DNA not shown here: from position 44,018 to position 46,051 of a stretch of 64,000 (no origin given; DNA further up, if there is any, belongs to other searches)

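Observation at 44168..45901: Single 577-aa polypeptide fusing a small-molecule-type SAM methyltransferase to an HNH nuclease via an unknown central domain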

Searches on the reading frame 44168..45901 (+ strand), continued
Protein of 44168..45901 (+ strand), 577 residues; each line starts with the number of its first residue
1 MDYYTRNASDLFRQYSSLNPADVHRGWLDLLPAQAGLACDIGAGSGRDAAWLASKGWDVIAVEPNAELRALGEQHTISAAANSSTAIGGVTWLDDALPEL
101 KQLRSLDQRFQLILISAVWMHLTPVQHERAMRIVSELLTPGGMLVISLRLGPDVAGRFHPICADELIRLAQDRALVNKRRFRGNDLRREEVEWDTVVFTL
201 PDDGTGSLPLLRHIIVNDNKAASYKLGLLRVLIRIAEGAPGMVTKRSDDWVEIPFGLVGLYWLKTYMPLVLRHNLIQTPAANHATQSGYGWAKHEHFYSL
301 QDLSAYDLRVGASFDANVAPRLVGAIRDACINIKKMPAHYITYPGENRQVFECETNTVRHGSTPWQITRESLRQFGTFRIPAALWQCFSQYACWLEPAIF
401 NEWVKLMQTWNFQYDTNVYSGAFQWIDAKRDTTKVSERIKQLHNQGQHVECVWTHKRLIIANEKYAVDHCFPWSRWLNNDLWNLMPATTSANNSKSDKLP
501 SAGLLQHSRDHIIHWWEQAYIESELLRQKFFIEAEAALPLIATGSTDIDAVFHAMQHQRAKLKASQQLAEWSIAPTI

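Call 55: get_annotated_region(hit=H16, flank=6000)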
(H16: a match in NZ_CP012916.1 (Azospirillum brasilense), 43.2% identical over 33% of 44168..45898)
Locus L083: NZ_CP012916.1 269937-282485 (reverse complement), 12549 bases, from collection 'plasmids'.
description: Azospirillum brasilense strain Sp 7 plasmid ABSP7_p2, complete sequence
organism: Azospirillum brasilense (NCBI taxid 192)
taxonomy: Bacteria; Pseudomonadota; Alphaproteobacteria; Rhodospirillales; Azospirillaceae; Azospirillum; Azospirillum brasilense
host: -; source: Digitaria eriantha,microbe,root; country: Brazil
typing (MOB-suite, as given by PLSDB): non-mobilizable
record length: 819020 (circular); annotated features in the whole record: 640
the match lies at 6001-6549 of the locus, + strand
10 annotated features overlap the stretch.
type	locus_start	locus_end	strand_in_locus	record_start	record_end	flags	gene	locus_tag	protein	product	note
CDS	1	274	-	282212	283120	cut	-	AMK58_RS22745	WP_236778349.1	tripartite tricarboxylate transporter substrate binding protein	-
CDS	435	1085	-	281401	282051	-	-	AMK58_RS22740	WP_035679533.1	2-dehydro-3-deoxy-6-phosphogalactonate aldolase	GO:0034194 - D-galactonate catabolic process [Evidence IEA]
CDS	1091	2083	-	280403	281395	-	-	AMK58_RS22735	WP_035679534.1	2-dehydro-3-deoxygalactonokinase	-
CDS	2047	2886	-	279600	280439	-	-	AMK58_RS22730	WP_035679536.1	IclR family transcriptional regulator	GO:0006355 - regulation of DNA-templated transcription [Evidence IEA]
CDS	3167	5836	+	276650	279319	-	clpB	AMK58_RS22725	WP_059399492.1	ATP-dependent chaperone ClpB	GO:0006457 - protein folding [Evidence IEA]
CDS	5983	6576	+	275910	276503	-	-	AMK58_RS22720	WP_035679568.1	class I SAM-dependent methyltransferase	-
CDS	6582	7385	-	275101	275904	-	-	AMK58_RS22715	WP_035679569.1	cytochrome c oxidase assembly protein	-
CDS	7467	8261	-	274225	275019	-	-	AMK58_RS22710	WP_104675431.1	FCD domain-containing protein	-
CDS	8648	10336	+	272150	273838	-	lldP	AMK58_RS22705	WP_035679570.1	L-lactate permease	GO:0015727 - lactate transport [Evidence IEA]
CDS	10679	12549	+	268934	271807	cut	-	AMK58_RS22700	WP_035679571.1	FAD-binding and (Fe-S)-binding domain-containing protein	-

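Call 56: search_protein_families(library=pfam, proteins=[L081:7022-8185:+, L082:6965-8119:+, L081:6765-7004:+, L082:6678-6923:+, L083:5983-6576:+, L081:5807-6757:-, L082:5639-6631:+], max_evalue=1)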
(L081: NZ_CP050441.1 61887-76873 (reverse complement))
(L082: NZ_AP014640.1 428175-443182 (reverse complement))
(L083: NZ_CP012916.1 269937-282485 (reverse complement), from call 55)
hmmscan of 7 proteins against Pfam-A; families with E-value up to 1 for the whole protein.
L081:7022-8185:+ (387 aa): 1 family
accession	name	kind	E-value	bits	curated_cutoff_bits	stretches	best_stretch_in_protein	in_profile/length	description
PF13395.12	HNH_4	-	6.7e-06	26.4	22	1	267-316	1-53/54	HNH endonuclease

L082:6965-8119:+ (384 aa): 1 family
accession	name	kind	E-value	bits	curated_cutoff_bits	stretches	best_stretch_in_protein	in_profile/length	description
PF13395.12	HNH_4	-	1.6e-05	25.2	22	1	265-314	1-53/54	HNH endonuclease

L081:6765-7004:+ (79 aa): 0 families

L082:6678-6923:+ (81 aa): 0 families

L083:5983-6576:+ (197 aa): 11 families
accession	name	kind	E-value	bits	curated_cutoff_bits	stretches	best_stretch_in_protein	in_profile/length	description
PF13489.12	Methyltransf_23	-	9.1e-12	45.5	27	1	26-142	9-118/164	Methyltransferase domain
PF13649.12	Methyltransf_25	-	3.8e-10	40.8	27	1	41-136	1-97/97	Methyltransferase domain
PF08242.18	Methyltransf_12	-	5.9e-09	37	30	1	42-138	1-98/98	Methyltransferase domain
PF08241.18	Methyltransf_11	-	1.4e-08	35.7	21.2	1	42-139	1-94/95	Methyltransferase domain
PF03848.20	TehB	-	1.5e-07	31.5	20.4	1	25-119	17-111/193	Tellurite resistance protein TehB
PF13847.12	Methyltransf_31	-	0.0013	18.8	27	0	40-62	6-29/145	Methyltransferase domain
PF04445.19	SAM_MT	-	0.004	17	26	1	39-66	73-100/230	Putative SAM-dependent methyltransferase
PF05401.17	NodS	-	0.0049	17.2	24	1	39-146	45-150/201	Nodulation protein S (NodS)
PF01135.25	PCMT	-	0.018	15.2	20.3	1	37-103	73-135/210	Protein-L-isoaspartate(D-aspartate) O-methyltransferase (PCMT)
PF10375.14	GRAB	-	0.035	14.3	26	1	94-122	19-47/49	GRAB domain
PF05891.18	Methyltransf_PK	-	0.069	13.1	27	1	39-140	57-159/218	AdoMet dependent proline di-methyltransferase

L081:5807-6757:- (316 aa): 2 families
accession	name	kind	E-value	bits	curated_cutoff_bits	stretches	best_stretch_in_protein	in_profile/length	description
PF13391.12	HNH_2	-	2.3e-12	47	21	1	206-260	1-66/66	HNH endonuclease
PF13395.12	HNH_4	-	0.07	13.6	22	1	206-240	1-36/54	HNH endonuclease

L082:5639-6631:+ (330 aa): 2 families
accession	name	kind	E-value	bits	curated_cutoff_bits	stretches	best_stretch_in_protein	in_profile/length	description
PF01939.22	NucS_C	-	3.5e-05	24.2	24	1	16-67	21-73/124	Endonuclease NucS C-terminal domain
PF06319.18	MmcB-like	-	0.061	13.5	22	1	29-55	44-70/148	DNA repair protein MmcB-like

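Call 65: search_protein_families(library=ncbifam, proteins=[L031:4873-7977:+, L043:6249-7646:-, L083:5983-6576:+], max_evalue=0.001)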
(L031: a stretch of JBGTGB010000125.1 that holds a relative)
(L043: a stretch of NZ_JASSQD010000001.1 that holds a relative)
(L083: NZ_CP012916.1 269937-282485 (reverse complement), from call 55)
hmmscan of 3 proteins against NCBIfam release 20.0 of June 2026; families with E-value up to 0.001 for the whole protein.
L031:4873-7977:+ (1034 aa): 14 families
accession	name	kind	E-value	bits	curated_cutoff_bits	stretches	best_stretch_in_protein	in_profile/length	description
NF053632.1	heli_RadD_YejH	equivalog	1.3e-35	122.8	720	1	307-665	2-362/573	DNA repair helicase RadD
NF046051.1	restrict_EcoAI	equivalog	6.5e-28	97.6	550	1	303-663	150-534/768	EcoAI/FtnUII family type I restriction enzme subunit R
TIGR04095.1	dnd_restrict_1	equivalog_domain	2.1e-19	69.9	600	2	584-662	322-400/451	DNA phosphorothioation system restriction enzyme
NF008521.0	PRK11448.1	equivalog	3.1e-13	48.7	729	2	540-658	687-815/1123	type I restriction-modification system endonuclease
NF010337.0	PRK13766.1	equivalog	3.3e-09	35.4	610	1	593-649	416-472/781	Hef nuclease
NF008394.0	PRK11192.1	equivalog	1.9e-08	33.6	507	1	524-644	226-340/441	ATP-dependent RNA helicase SrmB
NF045503.1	repair_heli_XPB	equivalog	2.7e-07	29.5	610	1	305-465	181-341/548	DNA repair helicase XPB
NF008744.0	PRK11776.1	equivalog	2.1e-06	26.6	524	1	530-644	225-335/460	ATP-dependent RNA helicase DbpA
NF003673.1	PRK05298.1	equivalog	2.7e-06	26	743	1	565-650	457-547/653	excinuclease ABC subunit UvrB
NF053636.1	DDHlcsCsdAPsy1082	equivalog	4e-06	25.6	890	1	521-625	219-317/512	DEAD/DEAH box helicase CsdA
TIGR00631.1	uvrb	equivalog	2e-05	23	750.1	0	566-651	458-548/658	excinuclease ABC subunit UvrB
NF053711.1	RNA_heli_RhlE1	exception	7.4e-05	21.7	750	1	566-628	259-321/434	RNA helicase RhlE1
NF053631.1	RNA_helic_CshA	equivalog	0.00014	20.9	646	1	530-644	220-330/434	degradosome RNA helicase CshA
NF002340.1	PRK01297.1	equivalog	0.00039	19.3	564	0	570-644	268-342/372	ATP-dependent RNA helicase RhlB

L043:6249-7646:- (465 aa): 2 families
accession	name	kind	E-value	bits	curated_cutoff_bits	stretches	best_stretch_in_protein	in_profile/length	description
NF007772.0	PRK10458.1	subfamily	6.1e-233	773.6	710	1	13-460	12-466/472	DNA cytosine methylase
TIGR00675.1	dcm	superfamily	1.8e-104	349.9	100.65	1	90-445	1-328/329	DNA (cytosine-5-)-methyltransferase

L083:5983-6576:+ (197 aa): 9 families
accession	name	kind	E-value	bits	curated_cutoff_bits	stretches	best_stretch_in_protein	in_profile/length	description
NF043040.1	corrin_prot_MT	hypoth_equivalog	7.6e-12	45.1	180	1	24-141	28-148/216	corrinoid protein-associated methyltransferase CpaM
NF041820.1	daptide_MTase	equivalog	1.2e-09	38.1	175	1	16-144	13-146/243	daptide-type RiPP biosynthesis methyltransferase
NF008405.0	PRK11207.1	equivalog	6.3e-09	35.6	218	1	13-119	8-111/198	tellurite resistance methyltransferase TehB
TIGR01983.1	UbiG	equivalog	2.6e-08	33.4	102.95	1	39-141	51-152/228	bifunctional 2-polyprenyl-6-hydroxyphenol methylase/3-demethylubiquinol 3-O-methyltransferase UbiG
NF008992.0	PRK12335.1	equivalog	4.8e-08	32.5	303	1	23-119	107-202/289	SAM-dependent methyltransferase TehB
TIGR00477.1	tehB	equivalog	4.9e-06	26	219.5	1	26-119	61-153/238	tellurite resistance methyltransferase TehB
NF008264.0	PRK11036.1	equivalog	0.00012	21.6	366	1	19-138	27-145/261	tRNA uridine 5-oxyacetic acid(34) methyltransferase CmoM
NF045667.1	MTase_DVU1556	equivalog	0.00038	20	155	1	37-141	22-120/213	DVU_1556 family methyltransferase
NF001453.0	PRK00312.1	equivalog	0.00046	19.8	188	1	36-77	79-120/217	protein-L-isoaspartate(D-aspartate) O-methyltransferase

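Call 69: find_homologous_proteins(query=L081:7022-8185:+, max_evalue=0.00001)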
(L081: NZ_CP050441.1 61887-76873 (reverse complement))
Query L081:7022-8185:+ (387 aa): 1024 proteins with E <= 0.00001 among 8000 candidates; the best 120 are listed.
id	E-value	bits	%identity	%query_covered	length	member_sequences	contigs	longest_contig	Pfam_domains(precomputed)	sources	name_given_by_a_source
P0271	1.5e-243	826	93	100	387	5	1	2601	PF13395.13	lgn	-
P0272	3.9e-234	795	89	97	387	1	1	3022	PF13395.13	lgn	-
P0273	1.1e-232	790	89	97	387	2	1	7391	PF13395.13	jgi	jgi:hypothetical protein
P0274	1.2e-224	764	86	100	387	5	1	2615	PF13395.13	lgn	-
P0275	2.7e-224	762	85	97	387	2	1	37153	PF13395.13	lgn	-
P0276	4.0e-224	762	86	100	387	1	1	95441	PF13395.13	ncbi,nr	ncbi:hypothetical protein FD723_41005 (plasmid) [Nostoc sp. C052]|nr:hypothetical protein FD723_4100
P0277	4.2e-224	762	86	100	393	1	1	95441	PF13395.13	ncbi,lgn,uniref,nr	ncbi:HNH endonuclease domain-containing protein [Nostoc sp. C052]|uniref:HNH endonuclease domain-con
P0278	6.7e-224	761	86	100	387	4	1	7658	PF13395.13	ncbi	-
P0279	2.7e-223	759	86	100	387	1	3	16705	PF13395.13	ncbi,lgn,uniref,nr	ncbi:hypothetical protein GNF10_26940 [Nostoc sp. UCD121]|uniref:HNH endonuclease domain-containing 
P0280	6.4e-221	751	85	100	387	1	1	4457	PF13395.13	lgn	-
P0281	8.4e-221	751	85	100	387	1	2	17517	-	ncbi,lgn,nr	ncbi:MAG: HNH endonuclease domain-containing protein [Nostoc sp. ChiSLP01]|nr:HNH endonuclease domai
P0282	1.2e-219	747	84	100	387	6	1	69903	PF13395.13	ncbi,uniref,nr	ncbi:hypothetical protein ANSO36C_68030 (plasmid) [Nostoc cf. commune SO-36]|uniref:HNH nuclease dom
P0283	1.2e-219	747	84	100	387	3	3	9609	PF13395.13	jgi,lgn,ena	-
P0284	5.6e-219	745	83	97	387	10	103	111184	-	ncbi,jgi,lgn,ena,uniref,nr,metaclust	ncbi:HNH endonuclease domain-containing protein (plasmid) [Anabaena sp. FACHB-709]|uniref:HNH nuclea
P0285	2.1e-217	740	83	100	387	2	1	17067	PF13395.13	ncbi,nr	ncbi:MAG: hypothetical protein KME50_37155 [Nostoc desertorum CM1-VF14]|nr:hypothetical protein [Nos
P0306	2.7e-181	621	69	100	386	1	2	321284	PF13395.13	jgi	jgi:hypothetical protein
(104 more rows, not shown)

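Call 70: find_encoding_contigs(protein=P0284, flank=6000, max_places=6)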
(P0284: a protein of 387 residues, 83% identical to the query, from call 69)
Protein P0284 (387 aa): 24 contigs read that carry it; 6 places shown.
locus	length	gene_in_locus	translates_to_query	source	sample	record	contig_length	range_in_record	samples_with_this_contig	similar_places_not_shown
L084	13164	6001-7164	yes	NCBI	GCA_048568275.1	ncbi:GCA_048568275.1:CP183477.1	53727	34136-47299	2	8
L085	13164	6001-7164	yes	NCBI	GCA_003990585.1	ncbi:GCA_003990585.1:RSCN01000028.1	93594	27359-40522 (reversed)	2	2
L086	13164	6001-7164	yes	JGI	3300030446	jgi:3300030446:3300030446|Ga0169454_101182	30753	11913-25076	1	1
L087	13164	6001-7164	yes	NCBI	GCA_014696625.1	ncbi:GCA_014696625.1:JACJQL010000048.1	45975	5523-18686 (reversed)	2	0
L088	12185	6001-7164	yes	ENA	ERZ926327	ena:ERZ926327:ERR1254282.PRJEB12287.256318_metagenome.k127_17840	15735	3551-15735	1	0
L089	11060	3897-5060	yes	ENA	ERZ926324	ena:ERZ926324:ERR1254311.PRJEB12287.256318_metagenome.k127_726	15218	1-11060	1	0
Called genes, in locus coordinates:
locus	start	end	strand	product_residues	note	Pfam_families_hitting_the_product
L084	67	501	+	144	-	-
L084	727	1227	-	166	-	-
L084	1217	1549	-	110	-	-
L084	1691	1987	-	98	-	-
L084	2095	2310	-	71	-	-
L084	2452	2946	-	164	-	PF03235:GmrSD_N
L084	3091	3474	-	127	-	PF24034:DUF7343 (faint)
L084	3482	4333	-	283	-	-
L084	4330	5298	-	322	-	PF13391:HNH_2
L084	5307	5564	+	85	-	-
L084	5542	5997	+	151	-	-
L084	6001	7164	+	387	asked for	-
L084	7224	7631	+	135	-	-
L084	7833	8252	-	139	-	-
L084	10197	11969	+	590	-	PF13655:RVT_N, PF00078:RVT_1, PF08388:GIIM, PF01844:HNH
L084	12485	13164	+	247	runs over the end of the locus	PF01656:CbiA, PF06564:CBP_BcsQ, PF09140:MipZ (faint), PF13614:AAA_31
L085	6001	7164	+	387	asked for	-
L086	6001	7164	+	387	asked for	-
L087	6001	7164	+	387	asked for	-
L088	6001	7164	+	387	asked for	-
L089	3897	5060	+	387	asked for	-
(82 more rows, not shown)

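Call 71: find_encoding_contigs(protein=P0306, flank=6000, max_places=4)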
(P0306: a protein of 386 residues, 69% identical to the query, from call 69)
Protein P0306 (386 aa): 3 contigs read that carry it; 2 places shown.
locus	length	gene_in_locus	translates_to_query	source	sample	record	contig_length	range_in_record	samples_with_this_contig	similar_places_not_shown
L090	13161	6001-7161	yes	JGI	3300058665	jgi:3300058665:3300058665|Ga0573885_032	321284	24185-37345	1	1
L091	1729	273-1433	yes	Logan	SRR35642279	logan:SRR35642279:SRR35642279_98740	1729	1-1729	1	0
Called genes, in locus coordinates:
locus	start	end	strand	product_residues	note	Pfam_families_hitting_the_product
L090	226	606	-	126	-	-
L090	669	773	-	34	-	-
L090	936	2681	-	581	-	PF14104:DUF4277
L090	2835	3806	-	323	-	PF27301:Alr2735_N, PF27288:Alr2735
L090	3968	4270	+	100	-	PF13443:HTH_26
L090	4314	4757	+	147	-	PF19220:Rod_CreS (weak)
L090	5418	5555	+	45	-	-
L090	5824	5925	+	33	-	-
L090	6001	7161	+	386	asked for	PF13395:HNH_4 (faint)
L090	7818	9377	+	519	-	-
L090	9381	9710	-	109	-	-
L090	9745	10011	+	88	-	PF13560:HTH_31, PF12844:HTH_19 (weak), PF01381:HTH_3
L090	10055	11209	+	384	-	-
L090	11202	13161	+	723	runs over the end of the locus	PF01935:DUF87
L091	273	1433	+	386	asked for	PF13395:HNH_4 (faint)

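Call 72: get_annotated_region(hit=H21, flank=4000)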
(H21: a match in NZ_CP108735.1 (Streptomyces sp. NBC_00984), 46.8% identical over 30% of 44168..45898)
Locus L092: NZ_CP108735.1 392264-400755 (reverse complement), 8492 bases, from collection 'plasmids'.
description: Streptomyces sp. NBC_00984 plasmid unnamed1, complete sequence
organism: Streptomyces sp. NBC_00984 (NCBI taxid 2903700)
taxonomy: Bacteria; Actinomycetota; Actinomycetes; Kitasatosporales; Streptomycetaceae; Streptomyces; Streptomyces sp. NBC 00984
host: -; source: -; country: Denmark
typing (MOB-suite, as given by PLSDB): mobilizable; relaxase MOBF,MOBP
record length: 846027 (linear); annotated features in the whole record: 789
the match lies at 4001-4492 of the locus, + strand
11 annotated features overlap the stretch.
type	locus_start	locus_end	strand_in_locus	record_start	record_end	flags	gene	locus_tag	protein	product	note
CDS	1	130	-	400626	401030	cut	-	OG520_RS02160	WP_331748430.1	TIGR03618 family F420-dependent PPOX class oxidoreductase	GO:0008150 - biological_process [Evidence IEA]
CDS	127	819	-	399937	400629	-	-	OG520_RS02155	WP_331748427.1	NAD(P)H-binding protein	-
CDS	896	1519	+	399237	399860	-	-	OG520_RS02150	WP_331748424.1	TetR family transcriptional regulator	-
CDS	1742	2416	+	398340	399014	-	-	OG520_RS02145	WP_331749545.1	helix-turn-helix domain-containing protein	-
CDS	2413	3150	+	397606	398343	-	-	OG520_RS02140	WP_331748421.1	SRPBCC domain-containing protein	-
CDS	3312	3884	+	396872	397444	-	-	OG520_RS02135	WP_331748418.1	dihydrofolate reductase family protein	-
CDS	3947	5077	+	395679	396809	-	-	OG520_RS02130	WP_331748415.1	class I SAM-dependent methyltransferase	-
CDS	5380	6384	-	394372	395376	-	-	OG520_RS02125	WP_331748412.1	HEAT repeat domain-containing protein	-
CDS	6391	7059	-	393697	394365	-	-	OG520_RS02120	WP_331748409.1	HEAT repeat domain-containing protein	-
CDS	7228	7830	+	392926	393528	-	thpR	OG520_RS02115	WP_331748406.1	RNA 2',3'-cyclic phosphodiesterase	GO:0008033 - tRNA processing [Evidence IEA]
CDS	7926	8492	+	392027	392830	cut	-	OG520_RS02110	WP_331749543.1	DUF6461 domain-containing protein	-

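Call 73: get_annotated_region(hit=H25, flank=4000)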
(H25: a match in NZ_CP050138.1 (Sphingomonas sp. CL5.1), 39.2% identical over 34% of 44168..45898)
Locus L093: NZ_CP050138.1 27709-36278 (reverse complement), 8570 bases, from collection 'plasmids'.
description: Sphingomonas sp. CL5.1 plasmid pTSSC1, complete sequence
organism: Sphingomonas sp. CL5.1 (NCBI taxid 2653203)
taxonomy: Bacteria; Pseudomonadota; Alphaproteobacteria; Sphingomonadales; Sphingomonadaceae; Sphingomonas; Sphingomonas sp. CL5.1
host: -; source: -; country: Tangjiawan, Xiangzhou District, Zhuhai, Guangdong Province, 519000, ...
typing (MOB-suite, as given by PLSDB): conjugative; relaxase MOBP; mating-pair formation MPF_T
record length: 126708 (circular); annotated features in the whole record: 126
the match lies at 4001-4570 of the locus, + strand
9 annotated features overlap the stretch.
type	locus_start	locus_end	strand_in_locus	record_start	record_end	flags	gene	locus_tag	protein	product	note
CDS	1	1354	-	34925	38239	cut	-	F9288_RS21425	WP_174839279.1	ATP-binding protein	-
CDS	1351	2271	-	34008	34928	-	-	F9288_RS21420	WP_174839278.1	DUF4007 family protein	-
CDS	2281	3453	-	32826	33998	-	-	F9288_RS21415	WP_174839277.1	cysteine desulfurase family protein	-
CDS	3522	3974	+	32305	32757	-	-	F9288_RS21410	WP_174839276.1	hypothetical protein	-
CDS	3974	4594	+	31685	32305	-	-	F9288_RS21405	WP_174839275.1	class I SAM-dependent methyltransferase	GO:0032259 - methylation [Evidence IEA]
CDS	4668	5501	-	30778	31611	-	-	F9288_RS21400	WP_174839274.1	nucleotidyl transferase AbiEii/AbiGii toxin family protein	-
CDS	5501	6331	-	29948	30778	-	-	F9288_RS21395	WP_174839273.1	type IV toxin-antitoxin system AbiEi family antitoxin domain-containing protein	-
CDS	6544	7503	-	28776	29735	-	-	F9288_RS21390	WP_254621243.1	LPD7 domain-containing protein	-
CDS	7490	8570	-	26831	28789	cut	-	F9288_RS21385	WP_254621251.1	type IV secretory system conjugative DNA transfer family protein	-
